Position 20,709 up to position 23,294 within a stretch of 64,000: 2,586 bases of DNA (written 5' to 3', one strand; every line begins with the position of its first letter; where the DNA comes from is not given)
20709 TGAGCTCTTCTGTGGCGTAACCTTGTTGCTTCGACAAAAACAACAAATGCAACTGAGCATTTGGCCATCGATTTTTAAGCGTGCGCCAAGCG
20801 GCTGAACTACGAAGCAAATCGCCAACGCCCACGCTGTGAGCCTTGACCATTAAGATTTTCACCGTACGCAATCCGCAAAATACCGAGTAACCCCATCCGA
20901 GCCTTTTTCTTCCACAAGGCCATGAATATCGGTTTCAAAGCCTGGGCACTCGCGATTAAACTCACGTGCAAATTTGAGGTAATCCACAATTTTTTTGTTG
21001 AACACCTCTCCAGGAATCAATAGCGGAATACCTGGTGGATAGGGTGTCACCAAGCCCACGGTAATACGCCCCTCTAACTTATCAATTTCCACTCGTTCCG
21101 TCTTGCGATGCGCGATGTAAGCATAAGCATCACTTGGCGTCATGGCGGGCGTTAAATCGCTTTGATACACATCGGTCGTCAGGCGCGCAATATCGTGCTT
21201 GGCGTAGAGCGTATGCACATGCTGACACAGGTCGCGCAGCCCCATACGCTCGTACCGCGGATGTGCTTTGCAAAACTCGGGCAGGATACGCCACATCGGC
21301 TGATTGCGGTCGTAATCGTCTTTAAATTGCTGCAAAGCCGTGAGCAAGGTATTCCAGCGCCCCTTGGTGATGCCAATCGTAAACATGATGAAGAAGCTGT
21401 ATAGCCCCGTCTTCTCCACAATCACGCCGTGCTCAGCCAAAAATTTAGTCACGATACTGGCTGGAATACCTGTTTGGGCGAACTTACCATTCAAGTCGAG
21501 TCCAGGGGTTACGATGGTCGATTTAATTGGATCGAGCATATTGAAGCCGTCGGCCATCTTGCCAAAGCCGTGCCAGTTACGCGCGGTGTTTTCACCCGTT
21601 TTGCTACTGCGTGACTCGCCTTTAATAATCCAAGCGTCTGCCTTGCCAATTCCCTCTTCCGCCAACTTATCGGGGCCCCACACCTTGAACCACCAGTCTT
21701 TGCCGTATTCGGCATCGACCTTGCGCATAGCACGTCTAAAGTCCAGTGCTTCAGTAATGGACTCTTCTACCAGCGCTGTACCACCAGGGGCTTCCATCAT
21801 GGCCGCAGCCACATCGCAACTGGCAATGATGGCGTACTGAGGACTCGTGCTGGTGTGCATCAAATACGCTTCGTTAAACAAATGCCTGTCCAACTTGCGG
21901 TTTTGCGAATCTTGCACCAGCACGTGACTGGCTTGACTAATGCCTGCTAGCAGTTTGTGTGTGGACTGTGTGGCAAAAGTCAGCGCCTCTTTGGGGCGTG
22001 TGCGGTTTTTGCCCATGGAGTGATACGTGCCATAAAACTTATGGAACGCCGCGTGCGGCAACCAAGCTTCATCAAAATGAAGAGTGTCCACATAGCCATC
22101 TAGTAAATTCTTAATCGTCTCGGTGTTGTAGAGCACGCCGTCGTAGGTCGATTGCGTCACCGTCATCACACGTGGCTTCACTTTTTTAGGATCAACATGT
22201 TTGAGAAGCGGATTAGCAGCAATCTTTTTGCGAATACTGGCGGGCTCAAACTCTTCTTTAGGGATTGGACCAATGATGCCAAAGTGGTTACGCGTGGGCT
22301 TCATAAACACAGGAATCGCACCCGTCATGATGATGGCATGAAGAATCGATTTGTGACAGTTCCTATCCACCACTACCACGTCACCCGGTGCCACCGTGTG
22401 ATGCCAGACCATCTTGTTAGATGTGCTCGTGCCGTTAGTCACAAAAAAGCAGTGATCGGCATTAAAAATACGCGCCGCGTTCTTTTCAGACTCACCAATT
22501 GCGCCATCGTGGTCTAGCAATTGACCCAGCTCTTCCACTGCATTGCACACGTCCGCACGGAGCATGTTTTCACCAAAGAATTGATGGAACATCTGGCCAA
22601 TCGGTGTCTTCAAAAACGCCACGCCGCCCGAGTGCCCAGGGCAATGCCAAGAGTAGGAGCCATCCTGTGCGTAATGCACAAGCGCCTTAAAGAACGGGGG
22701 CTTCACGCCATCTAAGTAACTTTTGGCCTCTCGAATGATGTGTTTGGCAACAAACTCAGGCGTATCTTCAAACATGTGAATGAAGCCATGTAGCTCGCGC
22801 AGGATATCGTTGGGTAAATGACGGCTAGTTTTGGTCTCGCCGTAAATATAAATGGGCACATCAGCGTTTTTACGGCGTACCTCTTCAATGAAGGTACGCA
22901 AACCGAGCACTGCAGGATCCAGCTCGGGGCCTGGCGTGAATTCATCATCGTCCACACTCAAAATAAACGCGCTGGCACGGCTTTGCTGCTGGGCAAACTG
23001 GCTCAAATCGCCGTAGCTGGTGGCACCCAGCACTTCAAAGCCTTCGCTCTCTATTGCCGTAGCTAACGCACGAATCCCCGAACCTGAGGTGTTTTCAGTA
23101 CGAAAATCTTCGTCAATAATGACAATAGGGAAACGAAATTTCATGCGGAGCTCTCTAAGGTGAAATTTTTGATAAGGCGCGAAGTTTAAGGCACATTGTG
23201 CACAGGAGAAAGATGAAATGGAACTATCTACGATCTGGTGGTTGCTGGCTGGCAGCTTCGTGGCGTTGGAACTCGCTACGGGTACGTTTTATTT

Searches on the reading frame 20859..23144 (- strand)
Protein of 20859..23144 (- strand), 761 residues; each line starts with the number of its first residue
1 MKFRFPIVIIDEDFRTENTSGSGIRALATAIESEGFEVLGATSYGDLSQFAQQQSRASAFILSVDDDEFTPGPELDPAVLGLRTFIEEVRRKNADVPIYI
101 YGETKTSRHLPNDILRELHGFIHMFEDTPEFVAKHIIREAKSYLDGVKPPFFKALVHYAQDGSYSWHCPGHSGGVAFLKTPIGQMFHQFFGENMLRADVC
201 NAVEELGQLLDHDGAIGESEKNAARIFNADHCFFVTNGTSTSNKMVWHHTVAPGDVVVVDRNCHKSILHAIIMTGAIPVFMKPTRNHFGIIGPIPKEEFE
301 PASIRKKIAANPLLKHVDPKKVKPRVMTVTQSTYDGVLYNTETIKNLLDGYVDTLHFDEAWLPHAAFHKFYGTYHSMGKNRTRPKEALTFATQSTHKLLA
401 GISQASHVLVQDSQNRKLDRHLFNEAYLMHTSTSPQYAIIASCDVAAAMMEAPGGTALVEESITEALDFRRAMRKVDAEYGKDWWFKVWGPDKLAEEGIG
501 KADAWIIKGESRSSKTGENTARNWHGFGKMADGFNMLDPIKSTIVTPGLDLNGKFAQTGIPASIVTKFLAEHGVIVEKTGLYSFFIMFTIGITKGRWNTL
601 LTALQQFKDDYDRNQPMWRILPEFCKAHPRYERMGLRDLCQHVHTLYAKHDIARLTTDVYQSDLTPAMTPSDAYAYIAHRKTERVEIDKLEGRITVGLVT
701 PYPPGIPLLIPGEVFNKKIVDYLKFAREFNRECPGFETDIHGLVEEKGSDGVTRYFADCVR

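Call 32: search_protein_families(library=pfam, proteins=[window:20859-23144:-], max_evalue=0.001)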
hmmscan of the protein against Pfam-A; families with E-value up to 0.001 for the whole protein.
window:20859-23144:- (761 aa): 5 families
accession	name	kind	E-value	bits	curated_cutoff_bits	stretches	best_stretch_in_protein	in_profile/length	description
PF01276.26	OKR_DC_1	-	6.1e-146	486.9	27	1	149-594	1-415/417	Orn/Lys/Arg decarboxylase, major domain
PF03711.20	OKR_DC_1_C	-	3e-47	160.7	24.2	1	621-747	1-131/132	Orn/Lys/Arg decarboxylase, C-terminal domain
PF03709.21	OKR_DC_1_N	-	2.3e-32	112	29.3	1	20-143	2-111/111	Orn/Lys/Arg decarboxylase, N-terminal domain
PF01041.23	DegT_DnrJ_EryC1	-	0.00073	19.3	19.8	0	214-287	24-97/360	DegT/DnrJ/EryC1/StrS aminotransferase family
PF01212.27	Beta_elim_lyase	-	0.00082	19.2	27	0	215-346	33-153/288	Beta-eliminating lyase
